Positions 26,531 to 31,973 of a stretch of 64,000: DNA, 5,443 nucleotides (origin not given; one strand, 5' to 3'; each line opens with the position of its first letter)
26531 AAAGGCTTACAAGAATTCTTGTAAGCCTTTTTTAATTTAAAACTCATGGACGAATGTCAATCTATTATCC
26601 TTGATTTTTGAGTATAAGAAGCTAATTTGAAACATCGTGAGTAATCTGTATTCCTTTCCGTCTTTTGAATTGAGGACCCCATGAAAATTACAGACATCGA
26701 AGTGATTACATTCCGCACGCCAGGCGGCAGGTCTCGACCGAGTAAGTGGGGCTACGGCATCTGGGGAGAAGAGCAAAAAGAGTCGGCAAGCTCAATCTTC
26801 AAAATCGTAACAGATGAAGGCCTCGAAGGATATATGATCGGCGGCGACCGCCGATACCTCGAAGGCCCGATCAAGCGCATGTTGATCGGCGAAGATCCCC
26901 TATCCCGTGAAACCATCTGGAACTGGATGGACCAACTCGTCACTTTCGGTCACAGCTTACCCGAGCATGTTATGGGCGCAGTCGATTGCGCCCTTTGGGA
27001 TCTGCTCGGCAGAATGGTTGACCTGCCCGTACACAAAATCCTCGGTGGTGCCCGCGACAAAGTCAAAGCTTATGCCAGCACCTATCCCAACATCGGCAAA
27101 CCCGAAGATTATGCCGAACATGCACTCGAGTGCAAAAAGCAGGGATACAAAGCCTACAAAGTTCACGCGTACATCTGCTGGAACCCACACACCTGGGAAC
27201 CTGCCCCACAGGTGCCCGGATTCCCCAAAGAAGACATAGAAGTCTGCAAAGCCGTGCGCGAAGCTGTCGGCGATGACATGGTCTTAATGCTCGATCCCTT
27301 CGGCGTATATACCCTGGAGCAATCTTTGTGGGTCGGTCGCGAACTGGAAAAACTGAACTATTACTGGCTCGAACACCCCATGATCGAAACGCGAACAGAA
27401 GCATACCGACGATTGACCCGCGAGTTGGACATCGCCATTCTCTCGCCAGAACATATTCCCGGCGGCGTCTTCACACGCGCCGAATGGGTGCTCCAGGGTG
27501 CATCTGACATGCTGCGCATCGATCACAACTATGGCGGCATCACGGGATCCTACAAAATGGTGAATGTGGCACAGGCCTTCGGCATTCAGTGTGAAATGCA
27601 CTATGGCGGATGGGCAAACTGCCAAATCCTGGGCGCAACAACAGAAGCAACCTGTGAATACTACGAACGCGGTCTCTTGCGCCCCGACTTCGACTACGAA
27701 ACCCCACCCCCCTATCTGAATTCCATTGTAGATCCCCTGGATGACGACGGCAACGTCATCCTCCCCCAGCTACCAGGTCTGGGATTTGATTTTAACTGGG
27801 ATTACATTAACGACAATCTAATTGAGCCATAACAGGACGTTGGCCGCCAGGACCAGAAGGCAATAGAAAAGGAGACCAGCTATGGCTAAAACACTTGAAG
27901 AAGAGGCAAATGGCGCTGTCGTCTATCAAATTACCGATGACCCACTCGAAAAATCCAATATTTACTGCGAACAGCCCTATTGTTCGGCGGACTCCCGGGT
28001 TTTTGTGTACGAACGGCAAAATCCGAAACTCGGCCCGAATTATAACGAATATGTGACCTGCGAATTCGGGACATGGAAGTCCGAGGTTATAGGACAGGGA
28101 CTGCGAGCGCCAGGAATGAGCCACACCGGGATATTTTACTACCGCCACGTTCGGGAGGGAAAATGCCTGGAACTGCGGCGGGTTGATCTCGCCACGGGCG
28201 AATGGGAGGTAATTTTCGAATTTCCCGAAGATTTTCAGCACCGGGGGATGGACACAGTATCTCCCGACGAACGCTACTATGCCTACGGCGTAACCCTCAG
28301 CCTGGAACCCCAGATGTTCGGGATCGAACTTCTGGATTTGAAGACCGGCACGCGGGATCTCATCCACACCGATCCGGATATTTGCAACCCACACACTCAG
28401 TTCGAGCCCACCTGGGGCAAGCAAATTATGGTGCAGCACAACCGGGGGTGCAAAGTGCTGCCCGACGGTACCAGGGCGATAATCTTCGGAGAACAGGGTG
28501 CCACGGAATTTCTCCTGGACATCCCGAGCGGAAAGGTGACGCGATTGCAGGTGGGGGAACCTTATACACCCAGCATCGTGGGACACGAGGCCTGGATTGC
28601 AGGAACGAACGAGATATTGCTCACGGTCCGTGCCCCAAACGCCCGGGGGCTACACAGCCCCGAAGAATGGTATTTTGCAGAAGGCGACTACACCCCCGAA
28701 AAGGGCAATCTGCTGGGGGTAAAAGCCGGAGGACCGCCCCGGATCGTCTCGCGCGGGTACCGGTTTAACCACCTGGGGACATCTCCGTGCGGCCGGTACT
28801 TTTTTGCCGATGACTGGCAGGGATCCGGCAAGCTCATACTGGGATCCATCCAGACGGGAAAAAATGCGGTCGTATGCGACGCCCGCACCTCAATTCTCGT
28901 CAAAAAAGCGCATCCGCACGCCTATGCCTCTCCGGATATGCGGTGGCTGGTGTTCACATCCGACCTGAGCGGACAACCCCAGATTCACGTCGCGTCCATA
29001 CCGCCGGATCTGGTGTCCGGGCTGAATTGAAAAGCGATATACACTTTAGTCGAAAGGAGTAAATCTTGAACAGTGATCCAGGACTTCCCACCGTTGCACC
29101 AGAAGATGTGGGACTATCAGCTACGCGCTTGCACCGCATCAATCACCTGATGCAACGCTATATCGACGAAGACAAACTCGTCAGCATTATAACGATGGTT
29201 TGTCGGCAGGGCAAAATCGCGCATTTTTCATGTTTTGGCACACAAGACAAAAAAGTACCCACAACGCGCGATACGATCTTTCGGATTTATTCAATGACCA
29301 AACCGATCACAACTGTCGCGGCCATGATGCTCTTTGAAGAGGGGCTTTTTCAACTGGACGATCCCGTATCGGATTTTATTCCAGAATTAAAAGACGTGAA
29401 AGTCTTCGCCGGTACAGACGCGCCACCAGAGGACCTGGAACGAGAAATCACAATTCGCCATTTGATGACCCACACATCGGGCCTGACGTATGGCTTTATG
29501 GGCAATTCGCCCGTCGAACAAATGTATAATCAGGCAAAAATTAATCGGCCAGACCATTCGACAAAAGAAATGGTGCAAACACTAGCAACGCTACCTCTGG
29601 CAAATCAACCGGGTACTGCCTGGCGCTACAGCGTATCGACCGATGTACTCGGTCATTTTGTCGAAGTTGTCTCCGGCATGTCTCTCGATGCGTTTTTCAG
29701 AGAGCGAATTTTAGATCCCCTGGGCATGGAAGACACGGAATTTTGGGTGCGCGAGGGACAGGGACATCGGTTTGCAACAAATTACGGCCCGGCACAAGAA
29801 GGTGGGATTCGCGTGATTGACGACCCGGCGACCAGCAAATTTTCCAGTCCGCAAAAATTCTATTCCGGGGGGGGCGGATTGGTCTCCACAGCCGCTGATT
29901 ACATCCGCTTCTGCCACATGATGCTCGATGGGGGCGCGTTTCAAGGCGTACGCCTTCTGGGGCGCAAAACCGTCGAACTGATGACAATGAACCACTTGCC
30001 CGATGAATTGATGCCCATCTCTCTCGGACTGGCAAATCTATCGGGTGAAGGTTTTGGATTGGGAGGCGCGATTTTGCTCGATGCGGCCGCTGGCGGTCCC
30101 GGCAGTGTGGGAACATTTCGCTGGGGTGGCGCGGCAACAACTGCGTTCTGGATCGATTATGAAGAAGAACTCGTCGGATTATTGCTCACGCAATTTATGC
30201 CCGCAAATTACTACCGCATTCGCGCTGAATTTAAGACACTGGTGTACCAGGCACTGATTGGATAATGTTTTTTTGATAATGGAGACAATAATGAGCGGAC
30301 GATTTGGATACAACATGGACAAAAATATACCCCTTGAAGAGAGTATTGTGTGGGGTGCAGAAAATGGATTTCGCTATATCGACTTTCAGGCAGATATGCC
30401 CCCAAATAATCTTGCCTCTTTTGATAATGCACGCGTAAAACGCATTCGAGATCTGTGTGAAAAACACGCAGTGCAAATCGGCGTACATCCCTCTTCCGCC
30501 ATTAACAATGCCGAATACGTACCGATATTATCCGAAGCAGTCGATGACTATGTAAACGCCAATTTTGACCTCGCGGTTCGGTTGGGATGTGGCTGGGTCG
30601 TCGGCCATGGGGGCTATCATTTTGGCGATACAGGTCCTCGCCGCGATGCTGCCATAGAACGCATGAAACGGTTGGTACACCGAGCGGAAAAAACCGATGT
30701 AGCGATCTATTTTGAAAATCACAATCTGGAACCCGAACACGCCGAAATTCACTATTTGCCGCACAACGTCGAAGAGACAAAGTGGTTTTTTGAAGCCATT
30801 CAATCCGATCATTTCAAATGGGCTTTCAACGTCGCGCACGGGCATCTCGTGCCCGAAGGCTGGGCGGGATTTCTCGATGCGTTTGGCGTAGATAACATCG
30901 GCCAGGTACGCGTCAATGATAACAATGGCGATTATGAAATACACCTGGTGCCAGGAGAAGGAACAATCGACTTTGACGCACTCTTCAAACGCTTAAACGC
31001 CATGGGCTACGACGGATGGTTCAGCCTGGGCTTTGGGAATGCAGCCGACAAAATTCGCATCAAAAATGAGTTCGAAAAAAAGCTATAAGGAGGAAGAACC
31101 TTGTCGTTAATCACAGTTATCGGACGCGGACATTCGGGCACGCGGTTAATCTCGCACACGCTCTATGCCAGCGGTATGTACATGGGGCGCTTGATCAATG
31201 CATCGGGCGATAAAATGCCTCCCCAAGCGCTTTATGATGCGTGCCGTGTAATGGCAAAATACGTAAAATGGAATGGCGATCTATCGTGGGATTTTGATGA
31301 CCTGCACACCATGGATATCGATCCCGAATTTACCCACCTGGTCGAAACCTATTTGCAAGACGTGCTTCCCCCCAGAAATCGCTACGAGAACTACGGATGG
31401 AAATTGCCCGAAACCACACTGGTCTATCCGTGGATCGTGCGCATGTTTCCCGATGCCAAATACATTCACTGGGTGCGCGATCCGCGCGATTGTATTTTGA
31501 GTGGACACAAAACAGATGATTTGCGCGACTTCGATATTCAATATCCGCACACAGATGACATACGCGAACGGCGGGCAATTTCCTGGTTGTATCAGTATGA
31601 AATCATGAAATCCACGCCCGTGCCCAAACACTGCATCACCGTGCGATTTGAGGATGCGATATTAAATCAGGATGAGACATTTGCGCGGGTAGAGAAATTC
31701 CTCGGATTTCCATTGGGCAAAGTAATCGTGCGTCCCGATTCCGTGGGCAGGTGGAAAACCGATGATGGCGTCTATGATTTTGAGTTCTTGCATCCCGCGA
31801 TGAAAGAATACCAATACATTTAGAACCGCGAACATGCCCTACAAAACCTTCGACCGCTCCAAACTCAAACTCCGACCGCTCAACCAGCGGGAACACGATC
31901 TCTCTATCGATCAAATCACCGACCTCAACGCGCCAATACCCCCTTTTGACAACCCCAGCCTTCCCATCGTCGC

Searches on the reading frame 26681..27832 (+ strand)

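Call 6: search_protein_families(library=pfam, proteins=[window:26681-27832:+])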
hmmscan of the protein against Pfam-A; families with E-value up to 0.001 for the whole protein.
window:26681-27832:+ (383 aa): 2 families
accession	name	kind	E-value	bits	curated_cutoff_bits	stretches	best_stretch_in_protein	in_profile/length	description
PF13378.12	MR_MLE_C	-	8.9e-36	124.1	29.4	1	144-374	2-218/219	Enolase C-terminal domain-like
PF02746.21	MR_MLE_N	-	6.3e-09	36.5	22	1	39-122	30-117/117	Mandelate racemase / muconate lactonizing enzyme, N-terminal domain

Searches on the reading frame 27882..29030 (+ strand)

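Call 6: search_protein_families(library=pfam, proteins=[window:27882-29030:+])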
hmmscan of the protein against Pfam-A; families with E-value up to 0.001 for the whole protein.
window:27882-29030:+ (382 aa): 1 family
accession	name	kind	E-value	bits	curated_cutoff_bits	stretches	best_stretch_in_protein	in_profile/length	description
PF14583.12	Pectate_lyase22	-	3e-05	23.3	30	0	341-374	350-383/386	Oligogalacturonate lyase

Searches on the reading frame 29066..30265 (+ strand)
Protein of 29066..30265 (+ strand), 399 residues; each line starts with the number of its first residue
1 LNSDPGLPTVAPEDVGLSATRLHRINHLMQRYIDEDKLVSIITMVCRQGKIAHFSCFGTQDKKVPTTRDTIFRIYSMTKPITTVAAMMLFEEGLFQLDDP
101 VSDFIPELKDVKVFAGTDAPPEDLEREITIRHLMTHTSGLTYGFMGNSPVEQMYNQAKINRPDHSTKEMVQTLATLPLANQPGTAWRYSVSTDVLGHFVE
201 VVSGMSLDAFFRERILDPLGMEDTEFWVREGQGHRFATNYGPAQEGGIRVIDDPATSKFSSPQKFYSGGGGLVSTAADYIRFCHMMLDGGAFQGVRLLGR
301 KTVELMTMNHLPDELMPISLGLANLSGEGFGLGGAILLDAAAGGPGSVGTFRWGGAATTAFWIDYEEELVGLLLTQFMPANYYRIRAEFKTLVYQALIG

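Call 6: search_protein_families(library=pfam, proteins=[window:29066-30265:+])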
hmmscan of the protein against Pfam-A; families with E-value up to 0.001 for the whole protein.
window:29066-30265:+ (399 aa): 1 family
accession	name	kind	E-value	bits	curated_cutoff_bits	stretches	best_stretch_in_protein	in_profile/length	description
PF00144.29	Beta-lactamase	-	2.9e-66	224.3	27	1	26-384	2-318/329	Beta-lactamase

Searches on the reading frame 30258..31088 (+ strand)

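Call 6: search_protein_families(library=pfam, proteins=[window:30258-31088:+])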
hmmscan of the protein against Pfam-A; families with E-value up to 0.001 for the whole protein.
window:30258-31088:+ (276 aa): 1 family
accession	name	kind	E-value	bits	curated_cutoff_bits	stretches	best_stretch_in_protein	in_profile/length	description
PF01261.30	AP_endonuc_2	-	8.7e-30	104.7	31.1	1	34-260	5-230/249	Xylose isomerase-like TIM barrel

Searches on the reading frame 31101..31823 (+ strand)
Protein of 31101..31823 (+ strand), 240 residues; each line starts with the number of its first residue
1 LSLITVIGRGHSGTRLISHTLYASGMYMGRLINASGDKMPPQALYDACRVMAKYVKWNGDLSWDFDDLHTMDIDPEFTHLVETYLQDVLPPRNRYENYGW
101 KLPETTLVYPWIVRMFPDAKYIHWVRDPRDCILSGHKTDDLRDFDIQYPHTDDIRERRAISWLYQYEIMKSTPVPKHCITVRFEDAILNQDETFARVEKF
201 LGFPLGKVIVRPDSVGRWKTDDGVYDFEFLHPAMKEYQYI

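Call 7: search_protein_families(library=pfam, proteins=[window:31101-31823:+])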
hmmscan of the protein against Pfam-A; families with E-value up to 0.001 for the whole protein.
window:31101-31823:+ (240 aa): 2 families
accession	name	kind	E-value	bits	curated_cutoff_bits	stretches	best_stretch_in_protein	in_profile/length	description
PF13469.12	Sulfotransfer_3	-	2.9e-16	60.8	27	1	42-204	88-213/216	Sulfotransferase family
PF00685.33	Sulfotransfer_1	-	0.0004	20.3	22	0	115-206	87-184/255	Sulfotransferase domain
